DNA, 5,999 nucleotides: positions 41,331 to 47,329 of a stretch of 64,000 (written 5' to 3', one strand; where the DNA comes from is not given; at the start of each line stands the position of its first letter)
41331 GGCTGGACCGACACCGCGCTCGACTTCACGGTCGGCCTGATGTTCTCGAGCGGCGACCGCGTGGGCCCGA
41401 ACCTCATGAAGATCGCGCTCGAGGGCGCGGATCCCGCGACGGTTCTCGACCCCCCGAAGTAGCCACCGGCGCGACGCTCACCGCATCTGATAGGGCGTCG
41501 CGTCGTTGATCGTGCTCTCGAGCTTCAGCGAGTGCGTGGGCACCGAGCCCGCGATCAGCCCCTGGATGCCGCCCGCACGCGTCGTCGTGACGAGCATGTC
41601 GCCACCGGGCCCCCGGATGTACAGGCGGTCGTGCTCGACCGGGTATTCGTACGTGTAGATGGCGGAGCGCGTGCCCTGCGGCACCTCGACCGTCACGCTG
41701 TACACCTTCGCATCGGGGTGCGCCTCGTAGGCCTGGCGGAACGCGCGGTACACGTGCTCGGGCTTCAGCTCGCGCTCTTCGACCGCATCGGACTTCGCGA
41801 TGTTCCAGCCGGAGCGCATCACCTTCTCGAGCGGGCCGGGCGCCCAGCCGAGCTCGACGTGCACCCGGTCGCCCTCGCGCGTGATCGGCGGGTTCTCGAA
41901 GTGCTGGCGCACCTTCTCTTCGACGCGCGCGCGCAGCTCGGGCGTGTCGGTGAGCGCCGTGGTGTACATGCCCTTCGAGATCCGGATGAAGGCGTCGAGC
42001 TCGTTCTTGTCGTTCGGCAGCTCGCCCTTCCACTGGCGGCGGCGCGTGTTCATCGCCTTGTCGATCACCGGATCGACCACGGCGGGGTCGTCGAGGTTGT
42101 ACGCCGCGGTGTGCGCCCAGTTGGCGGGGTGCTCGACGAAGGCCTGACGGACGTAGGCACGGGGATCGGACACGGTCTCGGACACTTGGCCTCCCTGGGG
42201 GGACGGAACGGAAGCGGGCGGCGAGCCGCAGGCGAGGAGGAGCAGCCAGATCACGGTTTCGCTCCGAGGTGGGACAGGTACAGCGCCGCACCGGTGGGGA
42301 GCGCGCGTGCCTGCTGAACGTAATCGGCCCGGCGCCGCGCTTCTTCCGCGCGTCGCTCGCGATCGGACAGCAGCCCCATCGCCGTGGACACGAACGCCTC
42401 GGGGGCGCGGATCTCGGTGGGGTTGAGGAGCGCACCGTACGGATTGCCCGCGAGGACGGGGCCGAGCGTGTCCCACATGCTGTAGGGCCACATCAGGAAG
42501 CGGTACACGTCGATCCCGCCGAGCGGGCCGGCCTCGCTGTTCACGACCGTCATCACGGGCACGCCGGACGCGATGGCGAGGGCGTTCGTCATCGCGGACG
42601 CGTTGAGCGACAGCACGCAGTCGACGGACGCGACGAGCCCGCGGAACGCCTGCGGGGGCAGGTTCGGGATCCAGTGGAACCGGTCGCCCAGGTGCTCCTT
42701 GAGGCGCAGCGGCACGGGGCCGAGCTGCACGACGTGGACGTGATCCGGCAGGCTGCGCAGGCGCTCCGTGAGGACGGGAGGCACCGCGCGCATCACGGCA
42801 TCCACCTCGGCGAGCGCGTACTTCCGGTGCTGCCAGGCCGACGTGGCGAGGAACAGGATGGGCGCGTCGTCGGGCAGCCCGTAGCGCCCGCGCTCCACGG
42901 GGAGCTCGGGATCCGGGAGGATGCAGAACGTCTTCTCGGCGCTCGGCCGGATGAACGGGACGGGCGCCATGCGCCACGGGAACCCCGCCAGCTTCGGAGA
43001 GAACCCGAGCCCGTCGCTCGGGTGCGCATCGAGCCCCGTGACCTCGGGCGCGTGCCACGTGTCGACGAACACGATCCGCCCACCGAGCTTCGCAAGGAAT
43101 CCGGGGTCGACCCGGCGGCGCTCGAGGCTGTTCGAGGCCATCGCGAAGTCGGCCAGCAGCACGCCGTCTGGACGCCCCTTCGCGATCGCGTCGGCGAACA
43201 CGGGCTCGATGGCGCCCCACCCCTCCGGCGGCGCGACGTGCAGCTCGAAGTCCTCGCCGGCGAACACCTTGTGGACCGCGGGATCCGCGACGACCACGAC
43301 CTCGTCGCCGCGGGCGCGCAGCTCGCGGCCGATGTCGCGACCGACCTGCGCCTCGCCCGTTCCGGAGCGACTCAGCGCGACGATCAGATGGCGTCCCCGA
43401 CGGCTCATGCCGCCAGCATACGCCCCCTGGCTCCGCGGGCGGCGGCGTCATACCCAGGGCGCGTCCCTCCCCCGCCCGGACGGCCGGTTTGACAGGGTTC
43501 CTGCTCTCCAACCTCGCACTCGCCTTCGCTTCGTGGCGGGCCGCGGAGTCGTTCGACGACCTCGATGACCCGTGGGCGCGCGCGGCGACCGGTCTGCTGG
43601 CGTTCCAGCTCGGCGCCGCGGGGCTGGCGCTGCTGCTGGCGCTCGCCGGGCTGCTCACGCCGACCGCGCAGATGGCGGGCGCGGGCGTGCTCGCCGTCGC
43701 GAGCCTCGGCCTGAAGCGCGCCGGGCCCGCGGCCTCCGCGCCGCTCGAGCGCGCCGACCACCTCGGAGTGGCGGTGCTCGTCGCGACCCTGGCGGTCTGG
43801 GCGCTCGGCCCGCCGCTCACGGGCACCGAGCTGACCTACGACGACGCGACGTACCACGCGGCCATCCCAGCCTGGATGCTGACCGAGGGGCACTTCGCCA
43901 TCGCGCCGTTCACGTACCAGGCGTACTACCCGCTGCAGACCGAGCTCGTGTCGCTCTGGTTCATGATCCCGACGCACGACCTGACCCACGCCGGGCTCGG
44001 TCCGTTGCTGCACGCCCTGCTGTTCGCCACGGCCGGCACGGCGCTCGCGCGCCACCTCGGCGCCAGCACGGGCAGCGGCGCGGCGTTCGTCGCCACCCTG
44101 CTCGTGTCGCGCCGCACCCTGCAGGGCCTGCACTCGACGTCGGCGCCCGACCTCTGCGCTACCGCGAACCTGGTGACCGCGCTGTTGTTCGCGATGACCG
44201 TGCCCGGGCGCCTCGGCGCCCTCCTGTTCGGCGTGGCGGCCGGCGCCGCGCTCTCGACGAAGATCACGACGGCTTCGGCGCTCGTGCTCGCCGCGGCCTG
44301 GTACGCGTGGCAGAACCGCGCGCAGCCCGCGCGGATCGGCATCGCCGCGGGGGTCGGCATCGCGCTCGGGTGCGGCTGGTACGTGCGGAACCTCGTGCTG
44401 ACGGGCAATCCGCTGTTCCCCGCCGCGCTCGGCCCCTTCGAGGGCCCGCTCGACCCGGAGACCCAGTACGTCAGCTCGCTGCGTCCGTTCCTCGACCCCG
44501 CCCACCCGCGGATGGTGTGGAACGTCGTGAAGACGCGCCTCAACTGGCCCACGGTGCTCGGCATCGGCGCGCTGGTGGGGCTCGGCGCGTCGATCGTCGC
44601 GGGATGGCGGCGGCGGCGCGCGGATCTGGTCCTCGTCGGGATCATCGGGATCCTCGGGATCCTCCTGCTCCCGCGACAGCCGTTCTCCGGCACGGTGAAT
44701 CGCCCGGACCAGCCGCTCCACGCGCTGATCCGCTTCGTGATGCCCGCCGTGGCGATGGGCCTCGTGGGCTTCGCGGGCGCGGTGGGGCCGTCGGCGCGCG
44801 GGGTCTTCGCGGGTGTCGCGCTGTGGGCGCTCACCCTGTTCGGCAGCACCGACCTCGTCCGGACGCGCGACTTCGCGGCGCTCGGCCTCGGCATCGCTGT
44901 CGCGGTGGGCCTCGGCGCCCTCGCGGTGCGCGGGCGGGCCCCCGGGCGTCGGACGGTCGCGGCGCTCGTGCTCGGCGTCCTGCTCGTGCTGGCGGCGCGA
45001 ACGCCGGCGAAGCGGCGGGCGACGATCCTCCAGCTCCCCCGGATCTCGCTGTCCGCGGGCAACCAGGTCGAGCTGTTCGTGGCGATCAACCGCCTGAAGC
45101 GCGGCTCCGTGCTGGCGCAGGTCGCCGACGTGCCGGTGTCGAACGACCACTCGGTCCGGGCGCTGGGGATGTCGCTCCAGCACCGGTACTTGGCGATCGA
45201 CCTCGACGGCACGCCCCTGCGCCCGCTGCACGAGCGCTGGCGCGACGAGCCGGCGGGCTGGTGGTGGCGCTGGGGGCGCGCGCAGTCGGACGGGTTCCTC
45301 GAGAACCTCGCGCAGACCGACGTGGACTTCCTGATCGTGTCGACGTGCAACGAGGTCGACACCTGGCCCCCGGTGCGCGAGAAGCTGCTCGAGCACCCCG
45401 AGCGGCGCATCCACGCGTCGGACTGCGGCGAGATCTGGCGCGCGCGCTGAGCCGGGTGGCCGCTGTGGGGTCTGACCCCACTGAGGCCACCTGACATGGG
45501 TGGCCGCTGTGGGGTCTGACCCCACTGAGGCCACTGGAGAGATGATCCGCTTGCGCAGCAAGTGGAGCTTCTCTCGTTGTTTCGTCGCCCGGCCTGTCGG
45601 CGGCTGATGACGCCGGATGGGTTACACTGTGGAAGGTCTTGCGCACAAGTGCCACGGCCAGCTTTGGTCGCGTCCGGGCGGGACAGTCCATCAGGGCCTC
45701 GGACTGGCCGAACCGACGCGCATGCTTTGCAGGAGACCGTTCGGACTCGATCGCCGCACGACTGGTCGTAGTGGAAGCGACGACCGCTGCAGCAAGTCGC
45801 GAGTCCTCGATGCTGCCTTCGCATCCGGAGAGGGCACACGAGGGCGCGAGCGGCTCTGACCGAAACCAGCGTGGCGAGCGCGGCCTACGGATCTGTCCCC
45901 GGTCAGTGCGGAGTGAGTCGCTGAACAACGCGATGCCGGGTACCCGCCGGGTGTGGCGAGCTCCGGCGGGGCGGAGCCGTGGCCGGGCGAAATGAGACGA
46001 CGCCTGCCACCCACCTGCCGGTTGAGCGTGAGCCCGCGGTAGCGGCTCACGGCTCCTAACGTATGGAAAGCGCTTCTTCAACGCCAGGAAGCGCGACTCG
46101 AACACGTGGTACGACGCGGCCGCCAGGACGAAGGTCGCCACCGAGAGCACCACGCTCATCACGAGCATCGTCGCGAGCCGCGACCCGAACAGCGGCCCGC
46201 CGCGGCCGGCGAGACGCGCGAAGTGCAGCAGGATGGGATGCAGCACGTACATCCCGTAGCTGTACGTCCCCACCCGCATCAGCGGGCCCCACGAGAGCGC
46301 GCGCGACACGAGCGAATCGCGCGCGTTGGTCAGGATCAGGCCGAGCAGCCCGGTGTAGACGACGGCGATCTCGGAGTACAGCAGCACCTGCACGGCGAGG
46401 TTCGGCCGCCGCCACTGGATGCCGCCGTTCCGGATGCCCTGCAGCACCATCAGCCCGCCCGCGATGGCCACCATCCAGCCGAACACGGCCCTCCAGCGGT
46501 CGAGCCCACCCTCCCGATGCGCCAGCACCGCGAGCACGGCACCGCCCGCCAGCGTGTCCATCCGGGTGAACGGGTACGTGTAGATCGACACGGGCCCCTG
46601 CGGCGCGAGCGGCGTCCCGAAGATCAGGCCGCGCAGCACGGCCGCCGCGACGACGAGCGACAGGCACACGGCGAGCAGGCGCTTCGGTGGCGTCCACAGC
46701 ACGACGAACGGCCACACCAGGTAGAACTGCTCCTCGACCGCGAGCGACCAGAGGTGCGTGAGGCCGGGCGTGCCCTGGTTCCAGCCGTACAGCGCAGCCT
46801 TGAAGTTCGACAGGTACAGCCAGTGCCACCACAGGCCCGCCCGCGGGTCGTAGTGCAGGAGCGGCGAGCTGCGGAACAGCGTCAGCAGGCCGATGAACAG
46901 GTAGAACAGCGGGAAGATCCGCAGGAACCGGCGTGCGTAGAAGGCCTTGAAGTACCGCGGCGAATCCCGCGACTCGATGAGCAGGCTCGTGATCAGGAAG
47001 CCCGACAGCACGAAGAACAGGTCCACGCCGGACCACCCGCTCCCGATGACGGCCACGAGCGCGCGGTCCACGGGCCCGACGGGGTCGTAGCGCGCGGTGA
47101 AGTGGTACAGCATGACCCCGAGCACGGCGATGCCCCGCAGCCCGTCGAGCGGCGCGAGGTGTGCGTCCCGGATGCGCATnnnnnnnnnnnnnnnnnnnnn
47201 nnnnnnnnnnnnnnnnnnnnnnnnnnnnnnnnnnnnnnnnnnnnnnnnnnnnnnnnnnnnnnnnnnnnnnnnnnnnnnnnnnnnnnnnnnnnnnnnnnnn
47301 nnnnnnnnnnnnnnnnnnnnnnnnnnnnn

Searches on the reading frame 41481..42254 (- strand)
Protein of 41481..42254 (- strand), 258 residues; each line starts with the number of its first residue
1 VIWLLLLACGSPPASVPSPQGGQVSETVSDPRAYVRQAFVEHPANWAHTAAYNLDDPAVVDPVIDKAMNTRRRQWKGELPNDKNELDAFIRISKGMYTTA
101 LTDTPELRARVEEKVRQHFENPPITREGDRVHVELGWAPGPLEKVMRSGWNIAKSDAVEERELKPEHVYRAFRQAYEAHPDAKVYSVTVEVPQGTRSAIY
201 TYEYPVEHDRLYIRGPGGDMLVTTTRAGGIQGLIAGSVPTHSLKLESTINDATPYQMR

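Call 61: search_protein_families(library=pfam, proteins=[window:41481-42254:-], max_evalue=10)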
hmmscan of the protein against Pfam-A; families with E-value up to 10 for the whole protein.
window:41481-42254:- (258 aa): 1 family
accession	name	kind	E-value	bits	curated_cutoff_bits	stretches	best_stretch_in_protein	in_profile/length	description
PF17937.6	TetR_C_28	-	0.22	12.4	26.4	1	32-118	5-90/96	Tetracyclin repressor-like, C-terminal domain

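Call 68: search_protein_families(library=padloc, proteins=[window:41481-42254:-], max_evalue=0.01)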
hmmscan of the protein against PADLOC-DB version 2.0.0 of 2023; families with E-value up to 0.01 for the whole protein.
window:41481-42254:- (258 aa): 0 families

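Call 81: search_solved_structures(query=A5, max_evalue=10)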
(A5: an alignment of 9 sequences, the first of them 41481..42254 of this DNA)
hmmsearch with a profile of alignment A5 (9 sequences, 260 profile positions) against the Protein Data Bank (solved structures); distinct sequences matched with E-value up to 10: 2.
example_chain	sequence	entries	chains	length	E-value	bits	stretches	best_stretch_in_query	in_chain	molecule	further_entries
5gn1_A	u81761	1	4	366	0.27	13.7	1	50-106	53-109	ATP-dependent helicase FUN30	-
3st1_A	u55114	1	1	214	0.28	13.6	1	18-110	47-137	Necrosis-and ethylene-inducing protein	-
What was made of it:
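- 41478..42254 (-): 258-aa lipoprotein of an unannotated family (lipobox LLLAC|GS, GTG start). A homologue is found in all 11 BIG loci examined. No Pfam or PDB match (calls 61, 81).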

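Call 82: search_protein_families(library=phrogs, proteins=[window:41481-42254:-], max_evalue=0.01)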
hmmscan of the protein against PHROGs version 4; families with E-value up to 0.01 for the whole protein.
window:41481-42254:- (258 aa): 0 families

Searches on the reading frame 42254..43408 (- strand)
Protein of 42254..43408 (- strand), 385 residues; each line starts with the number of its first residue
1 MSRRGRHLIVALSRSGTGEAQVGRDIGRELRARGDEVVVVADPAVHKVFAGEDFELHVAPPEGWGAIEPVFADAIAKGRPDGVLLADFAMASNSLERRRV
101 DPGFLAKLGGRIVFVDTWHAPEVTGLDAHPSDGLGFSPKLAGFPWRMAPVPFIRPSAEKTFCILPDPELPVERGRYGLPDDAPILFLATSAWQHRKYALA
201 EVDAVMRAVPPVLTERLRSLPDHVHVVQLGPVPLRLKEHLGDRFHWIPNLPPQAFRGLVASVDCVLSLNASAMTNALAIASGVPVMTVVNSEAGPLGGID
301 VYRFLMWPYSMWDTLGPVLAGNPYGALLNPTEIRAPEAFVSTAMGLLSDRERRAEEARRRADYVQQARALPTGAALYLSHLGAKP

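Call 16: search_protein_families(library=pfam, proteins=[window:42254-43408:-], max_evalue=0.01)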
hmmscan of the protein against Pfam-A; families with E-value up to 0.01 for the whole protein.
window:42254-43408:- (385 aa): 1 family
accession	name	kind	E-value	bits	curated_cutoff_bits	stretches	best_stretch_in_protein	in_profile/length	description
PF19892.4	DUF6365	-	7.9e-41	140.7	32.5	2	28-291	3-286/404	Family of unknown function (DUF6365)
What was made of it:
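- On DUF6365 (PF19892), for the neighbouring gene 42251-43408: 140.7 bits against a cut-off of 32.5 (call 16).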

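Call 21: search_protein_families(library=ncbifam, proteins=[window:42254-43408:-], max_evalue=0.01)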
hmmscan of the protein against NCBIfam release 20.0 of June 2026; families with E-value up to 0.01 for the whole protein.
window:42254-43408:- (385 aa): 0 families

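Call 47: search_solved_structures(query=window:42254-43408:-, max_evalue=1)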
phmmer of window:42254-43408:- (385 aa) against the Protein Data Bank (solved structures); distinct sequences matched with E-value up to 1: 0.

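Call 61: search_protein_families(library=pfam, proteins=[window:42254-43408:-], max_evalue=10)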
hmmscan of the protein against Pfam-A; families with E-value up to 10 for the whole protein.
window:42254-43408:- (385 aa): 2 families
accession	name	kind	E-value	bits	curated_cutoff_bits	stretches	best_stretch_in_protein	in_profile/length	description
PF19892.4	DUF6365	-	7.9e-41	140.7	32.5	2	28-291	3-286/404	Family of unknown function (DUF6365)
PF13439.12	Glyco_transf_4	-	0.016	15.7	28.5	1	24-120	9-105/170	Glycosyltransferase Family 4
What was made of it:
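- On DUF6365 (PF19892), for the neighbouring gene 42251-43408: That it is a GT-B glycosyltransferase rests only on weak Glyco_transf_4 hits (call 61).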

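Call 68: search_protein_families(library=padloc, proteins=[window:42254-43408:-], max_evalue=0.01)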
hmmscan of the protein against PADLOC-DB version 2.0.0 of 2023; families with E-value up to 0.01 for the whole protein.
window:42254-43408:- (385 aa): 0 families

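Call 82: search_protein_families(library=phrogs, proteins=[window:42254-43408:-], max_evalue=0.01)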
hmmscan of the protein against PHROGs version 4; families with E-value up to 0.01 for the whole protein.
window:42254-43408:- (385 aa): 0 families

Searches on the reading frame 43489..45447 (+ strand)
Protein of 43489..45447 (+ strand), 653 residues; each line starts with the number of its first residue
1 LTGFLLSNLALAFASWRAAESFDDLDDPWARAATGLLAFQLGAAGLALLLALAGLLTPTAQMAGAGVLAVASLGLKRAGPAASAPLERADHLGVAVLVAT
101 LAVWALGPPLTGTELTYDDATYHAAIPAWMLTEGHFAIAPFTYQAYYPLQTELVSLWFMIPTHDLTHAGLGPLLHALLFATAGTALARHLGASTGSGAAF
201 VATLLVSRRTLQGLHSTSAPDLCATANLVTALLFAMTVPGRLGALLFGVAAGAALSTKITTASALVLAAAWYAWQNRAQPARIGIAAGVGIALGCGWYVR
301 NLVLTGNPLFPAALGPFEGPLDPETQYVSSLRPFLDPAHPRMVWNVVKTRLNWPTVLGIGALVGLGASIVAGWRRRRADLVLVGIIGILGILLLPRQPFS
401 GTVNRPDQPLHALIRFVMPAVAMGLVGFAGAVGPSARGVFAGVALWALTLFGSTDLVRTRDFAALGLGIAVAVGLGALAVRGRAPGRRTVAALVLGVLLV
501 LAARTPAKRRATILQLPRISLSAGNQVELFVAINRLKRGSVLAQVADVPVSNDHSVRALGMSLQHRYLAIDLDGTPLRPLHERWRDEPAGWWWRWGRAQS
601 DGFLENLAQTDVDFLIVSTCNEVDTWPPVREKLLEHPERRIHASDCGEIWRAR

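Call 16: search_protein_families(library=pfam, proteins=[window:43489-45447:+], max_evalue=0.01)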
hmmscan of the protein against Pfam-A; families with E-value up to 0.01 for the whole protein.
window:43489-45447:+ (653 aa): 0 families

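Call 21: search_protein_families(library=ncbifam, proteins=[window:43489-45447:+], max_evalue=0.01)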
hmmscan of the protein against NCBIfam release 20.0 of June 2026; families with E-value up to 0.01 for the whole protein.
window:43489-45447:+ (653 aa): 1 family
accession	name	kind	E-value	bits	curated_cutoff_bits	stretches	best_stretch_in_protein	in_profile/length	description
NF047510.1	LIC_10190_fam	subfamily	8.5e-09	34.6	100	1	194-315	196-316/424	LIC_10190 family membrane protein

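Call 68: search_protein_families(library=padloc, proteins=[window:43489-45447:+], max_evalue=0.01)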
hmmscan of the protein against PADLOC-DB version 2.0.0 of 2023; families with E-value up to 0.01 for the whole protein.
window:43489-45447:+ (653 aa): 0 families

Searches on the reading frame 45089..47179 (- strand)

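Call 16: search_protein_families(library=pfam, proteins=[window:45089-47179:-], max_evalue=0.01)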
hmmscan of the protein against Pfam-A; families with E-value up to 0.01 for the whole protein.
window:45089-47179:- (697 aa): 2 families
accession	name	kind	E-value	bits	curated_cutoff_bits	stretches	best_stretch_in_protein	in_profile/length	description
PF01757.29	Acyl_transf_3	-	5e-31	108.4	31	1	11-355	4-323/326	Acyltransferase domain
PF07786.18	HGSNAT_cat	-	0.0021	18.1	22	1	11-89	5-80/222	Heparan-alpha-glucosaminide N-acetyltransferase, catalytic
